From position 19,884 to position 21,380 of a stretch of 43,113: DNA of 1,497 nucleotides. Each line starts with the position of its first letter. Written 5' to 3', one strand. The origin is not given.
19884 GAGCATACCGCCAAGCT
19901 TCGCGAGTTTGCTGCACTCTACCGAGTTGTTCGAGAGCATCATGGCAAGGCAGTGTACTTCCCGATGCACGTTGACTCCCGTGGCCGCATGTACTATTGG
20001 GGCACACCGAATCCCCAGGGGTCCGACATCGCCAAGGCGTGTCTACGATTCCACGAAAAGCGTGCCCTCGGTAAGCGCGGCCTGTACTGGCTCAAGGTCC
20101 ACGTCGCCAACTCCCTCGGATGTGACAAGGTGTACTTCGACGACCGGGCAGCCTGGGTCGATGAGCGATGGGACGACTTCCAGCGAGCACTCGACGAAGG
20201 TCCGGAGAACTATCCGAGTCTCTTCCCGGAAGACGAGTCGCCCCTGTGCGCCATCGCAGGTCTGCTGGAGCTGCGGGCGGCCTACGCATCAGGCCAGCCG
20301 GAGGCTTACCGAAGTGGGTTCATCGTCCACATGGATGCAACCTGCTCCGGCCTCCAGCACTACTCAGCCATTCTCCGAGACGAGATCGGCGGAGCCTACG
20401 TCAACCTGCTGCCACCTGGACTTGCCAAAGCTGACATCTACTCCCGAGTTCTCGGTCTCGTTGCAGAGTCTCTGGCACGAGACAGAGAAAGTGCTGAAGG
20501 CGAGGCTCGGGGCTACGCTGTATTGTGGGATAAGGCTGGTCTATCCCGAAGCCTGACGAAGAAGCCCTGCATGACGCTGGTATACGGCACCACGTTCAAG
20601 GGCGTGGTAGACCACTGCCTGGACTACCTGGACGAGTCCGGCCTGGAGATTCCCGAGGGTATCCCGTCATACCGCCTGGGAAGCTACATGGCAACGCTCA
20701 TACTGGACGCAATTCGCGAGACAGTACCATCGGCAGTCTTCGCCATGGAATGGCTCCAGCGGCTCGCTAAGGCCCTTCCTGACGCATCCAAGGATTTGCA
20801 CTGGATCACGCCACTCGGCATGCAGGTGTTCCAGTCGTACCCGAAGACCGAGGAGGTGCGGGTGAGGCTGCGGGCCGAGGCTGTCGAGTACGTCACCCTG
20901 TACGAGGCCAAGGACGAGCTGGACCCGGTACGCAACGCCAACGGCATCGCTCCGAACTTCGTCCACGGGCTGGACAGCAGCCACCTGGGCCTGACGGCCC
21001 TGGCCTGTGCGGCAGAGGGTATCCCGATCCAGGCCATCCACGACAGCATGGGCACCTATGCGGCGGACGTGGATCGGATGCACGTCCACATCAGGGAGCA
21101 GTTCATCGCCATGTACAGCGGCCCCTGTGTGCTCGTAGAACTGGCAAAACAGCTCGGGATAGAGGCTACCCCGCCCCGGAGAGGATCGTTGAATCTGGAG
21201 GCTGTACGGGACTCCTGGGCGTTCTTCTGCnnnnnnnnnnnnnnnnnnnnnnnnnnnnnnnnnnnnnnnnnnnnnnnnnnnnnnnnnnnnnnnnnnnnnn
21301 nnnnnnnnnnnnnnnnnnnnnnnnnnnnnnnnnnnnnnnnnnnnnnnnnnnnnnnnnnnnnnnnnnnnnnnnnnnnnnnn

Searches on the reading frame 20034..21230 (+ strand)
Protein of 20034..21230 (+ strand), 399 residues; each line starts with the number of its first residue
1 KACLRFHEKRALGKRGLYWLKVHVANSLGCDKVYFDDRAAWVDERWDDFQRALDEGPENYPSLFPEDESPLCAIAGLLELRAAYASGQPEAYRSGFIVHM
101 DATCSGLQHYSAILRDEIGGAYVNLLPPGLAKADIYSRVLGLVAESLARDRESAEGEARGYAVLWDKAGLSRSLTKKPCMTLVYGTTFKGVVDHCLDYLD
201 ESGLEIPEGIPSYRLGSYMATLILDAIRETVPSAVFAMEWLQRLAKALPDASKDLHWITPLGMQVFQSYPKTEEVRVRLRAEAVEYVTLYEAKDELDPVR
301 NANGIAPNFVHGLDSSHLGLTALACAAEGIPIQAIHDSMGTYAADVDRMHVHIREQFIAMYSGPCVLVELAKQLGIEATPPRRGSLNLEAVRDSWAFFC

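Call 47: search_dna_similar(query=window:20034-21230:+, collection=phages, mode=protein, max_rows=60, rows=spread, max_evalue=1e-20)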
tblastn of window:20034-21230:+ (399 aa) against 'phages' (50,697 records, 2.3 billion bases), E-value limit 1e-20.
Records with a match: 2694; places in all: 2701; records where one place covers at least 80% of the query: 2676.
Best place of each record, by identity: >=99% 46; 95-99% 42; 90-95% 5; <60% 2601.
By first word of the organism name: Klebsiella 702; Escherichia 361; Pseudomonas 328; Acinetobacter 166; Vibrio 131; Salmonella 113; Yersinia 92; Pectobacterium 84; Ralstonia 55; Xanthomonas 55; and 73 more.
By host as written in the record: - 378; Klebsiella pneumoniae 376; Escherichia coli 123; Acinetobacter baumannii 60; Pseudomonas putida KT2440 and Paw85 53; Pseudomonas aeruginosa 43; Yersinia pestis 38; Pectobacterium atrosepticum DSM18077 33; and 684 more.
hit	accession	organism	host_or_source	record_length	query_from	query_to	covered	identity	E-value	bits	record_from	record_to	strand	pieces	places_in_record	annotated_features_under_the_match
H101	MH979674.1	Pseudomonas phage RLP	Pseudomonas aeruginosa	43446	1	399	100%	100.0%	0e+0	819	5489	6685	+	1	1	RNA polymerase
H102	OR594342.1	Pseudomonas phage vB_PaPhi_Mx1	Pseudomonas aeruginosa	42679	1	399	100%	99.0%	0e+0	814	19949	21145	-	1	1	RNA polymerase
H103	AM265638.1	Pseudomonas phage LKD16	Pseudomonas aeruginosa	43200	1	399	100%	93.8%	0e+0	777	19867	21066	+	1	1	gp26: putative DNA-dependent RNA polymerase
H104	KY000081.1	Klebsiella phage KPV811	Klebsiella pneumoniae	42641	1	398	100%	40.6%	1e-69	243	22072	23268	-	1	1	RNA polymerase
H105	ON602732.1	Klebsiella phage VLCpiA1a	Klebsiella pneumoniae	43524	1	399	100%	39.8%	3e-68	239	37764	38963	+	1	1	RNA polymerase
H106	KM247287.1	Escherichia phage J8-65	Escherichia coli K-12 IJ2038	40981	1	399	100%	39.6%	2e-75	260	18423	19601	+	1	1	rNA polymerase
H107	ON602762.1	Klebsiella phage VLCpiA1d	Klebsiella pneumoniae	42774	1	399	100%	39.3%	1e-72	252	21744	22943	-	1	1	RNA polymerase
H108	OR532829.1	Klebsiella phage RCIP0035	Klebsiella pneumoniae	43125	1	399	100%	39.1%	8e-72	250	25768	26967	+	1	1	RNA polymerase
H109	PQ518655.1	Klebsiella phage Kpn_BHU4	Klebsiella sp.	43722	1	399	100%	38.8%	1e-71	249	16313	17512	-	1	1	record has no annotation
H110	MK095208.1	Pectobacterium phage Nobby_B4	Pectobacterium atrosepticum DSM18077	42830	1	399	100%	38.7%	5e-72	250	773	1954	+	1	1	none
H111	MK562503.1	Shigella phage Buco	Shigella flexneri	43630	1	399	100%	37.7%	4e-63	224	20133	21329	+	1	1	DNA-dependent RNA polymerase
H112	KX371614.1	Vibrio phage VP46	Vibrio parahaemolyticus HN-9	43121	1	399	100%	36.7%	6e-67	236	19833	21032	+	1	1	RNA polymerase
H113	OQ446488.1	Xanthomonas phage NUT29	Xanthomonas arboricola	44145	1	399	100%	36.2%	1e-52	194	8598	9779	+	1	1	record has no annotation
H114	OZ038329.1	Friunavirus sp. BRC001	-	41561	1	398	100%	35.4%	6e-59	212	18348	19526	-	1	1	RNA polymerase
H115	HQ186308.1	Acinetobacter phage phiAB1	Acinetobacter baumannii M68316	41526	1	398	100%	35.1%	1e-59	214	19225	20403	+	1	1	putative RNA polymerase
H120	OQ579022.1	Ralstonia phage BHDT8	Ralstonia solanacearum PS025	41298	1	398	100%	34.0%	2e-55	202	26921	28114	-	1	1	DNA-directed RNA polymerase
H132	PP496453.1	Pseudomonas phage vB_PpuP-Illi-1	Pseudomonas putida KT2440 and Paw85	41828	18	399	96%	34.0%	6e-46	174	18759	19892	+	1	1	RNA polymerase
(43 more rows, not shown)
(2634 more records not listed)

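Call 48: get_annotated_region(hit=H104, flank=1000)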
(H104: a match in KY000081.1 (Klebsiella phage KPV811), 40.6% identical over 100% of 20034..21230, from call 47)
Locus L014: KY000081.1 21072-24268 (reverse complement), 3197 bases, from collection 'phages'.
description: Klebsiella phage KPV811, complete genome.
organism: Klebsiella phage KPV811 (NCBI taxid 1913574)
taxonomy: Viruses; Duplodnaviria; Heunggongvirae; Uroviricota; Caudoviricetes; Autographiviridae; Slopekvirinae; Drulisvirus; Drulisvirus KPV811
host: Klebsiella pneumoniae; source: -; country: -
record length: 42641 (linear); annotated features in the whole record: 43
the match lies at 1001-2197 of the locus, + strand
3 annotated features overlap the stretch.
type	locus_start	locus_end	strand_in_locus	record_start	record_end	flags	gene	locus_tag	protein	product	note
CDS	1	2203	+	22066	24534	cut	-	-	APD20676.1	RNA polymerase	-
CDS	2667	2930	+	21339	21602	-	-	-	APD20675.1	hypothetical protein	-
CDS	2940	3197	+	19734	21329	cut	-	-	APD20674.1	collar protein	-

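Call 49: get_annotated_region(hit=H106, flank=1000)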
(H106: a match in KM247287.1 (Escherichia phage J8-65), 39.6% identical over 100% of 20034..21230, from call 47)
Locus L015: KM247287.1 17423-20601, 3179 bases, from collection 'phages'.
description: Enterobacteria phage J8-65, complete genome.
organism: Escherichia phage J8-65 (NCBI taxid 1536597)
taxonomy: Viruses; Duplodnaviria; Heunggongvirae; Uroviricota; Caudoviricetes; Autographiviridae; Bonnellvirus; Bonnellvirus J865
host: Escherichia coli K-12 IJ2038; source: -; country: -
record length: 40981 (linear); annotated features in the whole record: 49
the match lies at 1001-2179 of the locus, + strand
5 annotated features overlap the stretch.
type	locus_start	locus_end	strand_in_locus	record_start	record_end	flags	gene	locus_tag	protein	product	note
CDS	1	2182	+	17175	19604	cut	-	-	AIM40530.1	rNA polymerase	similar to LIMEzero gp33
CDS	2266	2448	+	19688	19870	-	-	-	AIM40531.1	hypothetical protein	similar to LIMEzero gp34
CDS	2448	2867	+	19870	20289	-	-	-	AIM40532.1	hypothetical protein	similar to LIMEzero gp36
CDS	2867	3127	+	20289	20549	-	-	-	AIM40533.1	putative structural protein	similar to LIMEzero gp37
CDS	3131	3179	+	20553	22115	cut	-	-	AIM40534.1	portal protein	similar to LIMEzero gp38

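Call 50: get_annotated_region(hit=H112, flank=1000)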
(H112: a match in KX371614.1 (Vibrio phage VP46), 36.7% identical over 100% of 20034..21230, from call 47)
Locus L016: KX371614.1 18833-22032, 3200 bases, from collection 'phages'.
description: Vibrio phage VP46, complete genome.
organism: Vibrio phage VP46 (NCBI taxid 1874016)
taxonomy: Viruses; Duplodnaviria; Heunggongvirae; Uroviricota; Caudoviricetes
host: Vibrio parahaemolyticus HN-9; source: sea water; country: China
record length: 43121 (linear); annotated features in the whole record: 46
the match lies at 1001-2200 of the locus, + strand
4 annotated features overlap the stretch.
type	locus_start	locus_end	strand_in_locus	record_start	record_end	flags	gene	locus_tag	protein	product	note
CDS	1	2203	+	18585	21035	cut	-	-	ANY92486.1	RNA polymerase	-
CDS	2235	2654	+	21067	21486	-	-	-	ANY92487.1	hypothetical protein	-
CDS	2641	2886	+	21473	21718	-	-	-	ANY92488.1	hypothetical protein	-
CDS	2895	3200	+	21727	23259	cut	-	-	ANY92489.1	collar protein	-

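Call 51: get_annotated_region(hit=H115, flank=1000)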
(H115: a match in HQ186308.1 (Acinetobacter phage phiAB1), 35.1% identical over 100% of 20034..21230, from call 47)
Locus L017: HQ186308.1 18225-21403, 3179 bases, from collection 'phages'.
description: Acinetobacter phage phiAB1, complete genome.
organism: Acinetobacter phage phiAB1 (NCBI taxid 691318)
taxonomy: Viruses; Duplodnaviria; Heunggongvirae; Uroviricota; Caudoviricetes; Autographiviridae; Beijerinckvirinae; Friunavirus; Friunavirus AB1
host: Acinetobacter baumannii M68316; source: -; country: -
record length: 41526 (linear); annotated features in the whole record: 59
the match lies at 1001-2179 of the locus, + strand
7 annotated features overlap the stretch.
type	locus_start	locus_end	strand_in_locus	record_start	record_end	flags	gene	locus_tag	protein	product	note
CDS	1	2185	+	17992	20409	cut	-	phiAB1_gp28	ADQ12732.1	putative RNA polymerase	-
regulatory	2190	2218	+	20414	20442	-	-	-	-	terminator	putative rho-independent terminator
regulatory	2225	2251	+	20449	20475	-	-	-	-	promoter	putative bacteriophage specific promoter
regulatory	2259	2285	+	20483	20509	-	-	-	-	promoter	putative bacteriophage specific promoter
CDS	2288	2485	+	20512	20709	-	-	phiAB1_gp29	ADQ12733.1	hypothetical protein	-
CDS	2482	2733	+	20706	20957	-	-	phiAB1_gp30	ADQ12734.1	structural protein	-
CDS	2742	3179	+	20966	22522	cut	-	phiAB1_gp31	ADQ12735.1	putative head-tail connector protein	-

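Call 52: get_annotated_region(hit=H120, flank=1000)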
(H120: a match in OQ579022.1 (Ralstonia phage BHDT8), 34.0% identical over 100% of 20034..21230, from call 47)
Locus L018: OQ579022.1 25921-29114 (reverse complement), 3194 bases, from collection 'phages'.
description: Ralstonia phage BHDT8, complete genome.
organism: Ralstonia phage BHDT8 (NCBI taxid 3034860)
taxonomy: Viruses; Duplodnaviria; Heunggongvirae; Uroviricota; Caudoviricetes; Autographiviridae; Okabevirinae; Higashivirus
host: Ralstonia solanacearum PS025; source: soil; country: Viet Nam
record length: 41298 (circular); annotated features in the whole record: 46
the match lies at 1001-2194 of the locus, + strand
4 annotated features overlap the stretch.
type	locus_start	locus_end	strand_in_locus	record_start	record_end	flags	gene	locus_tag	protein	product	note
CDS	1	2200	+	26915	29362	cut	-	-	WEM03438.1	DNA-directed RNA polymerase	ORF29, Phage DNA-directed RNA polymerase (EC 2.7.7.6)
CDS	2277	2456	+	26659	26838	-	-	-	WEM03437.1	hypothetical protein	ORF28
CDS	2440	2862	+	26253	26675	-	-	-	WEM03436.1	terminase large subunit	ORF27, Phage terminase, large subunit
CDS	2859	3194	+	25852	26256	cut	-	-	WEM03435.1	hypothetical protein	ORF26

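Call 53: get_annotated_region(hit=H132, flank=1000)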
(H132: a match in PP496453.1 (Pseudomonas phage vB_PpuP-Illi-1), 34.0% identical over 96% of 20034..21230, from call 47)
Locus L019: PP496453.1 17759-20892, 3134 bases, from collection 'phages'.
description: Pseudomonas phage vB_PpuP-Illi-1, complete genome.
organism: Pseudomonas phage vB_PpuP-Illi-1 (NCBI taxid 3132657)
taxonomy: Viruses; Duplodnaviria; Heunggongvirae; Uroviricota; Caudoviricetes; Autographiviridae
host: Pseudomonas putida KT2440 and Paw85; source: muddy stream water; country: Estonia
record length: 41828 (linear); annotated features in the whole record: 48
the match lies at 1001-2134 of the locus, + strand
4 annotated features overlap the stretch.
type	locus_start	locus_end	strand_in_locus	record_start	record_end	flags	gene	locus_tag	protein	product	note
CDS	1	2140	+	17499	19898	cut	-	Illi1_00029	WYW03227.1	RNA polymerase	-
CDS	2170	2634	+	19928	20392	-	-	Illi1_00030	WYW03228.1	hypothetical protein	-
CDS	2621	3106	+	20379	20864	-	-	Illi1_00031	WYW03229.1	hypothetical protein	-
CDS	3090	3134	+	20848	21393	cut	-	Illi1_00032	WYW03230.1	hypothetical protein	-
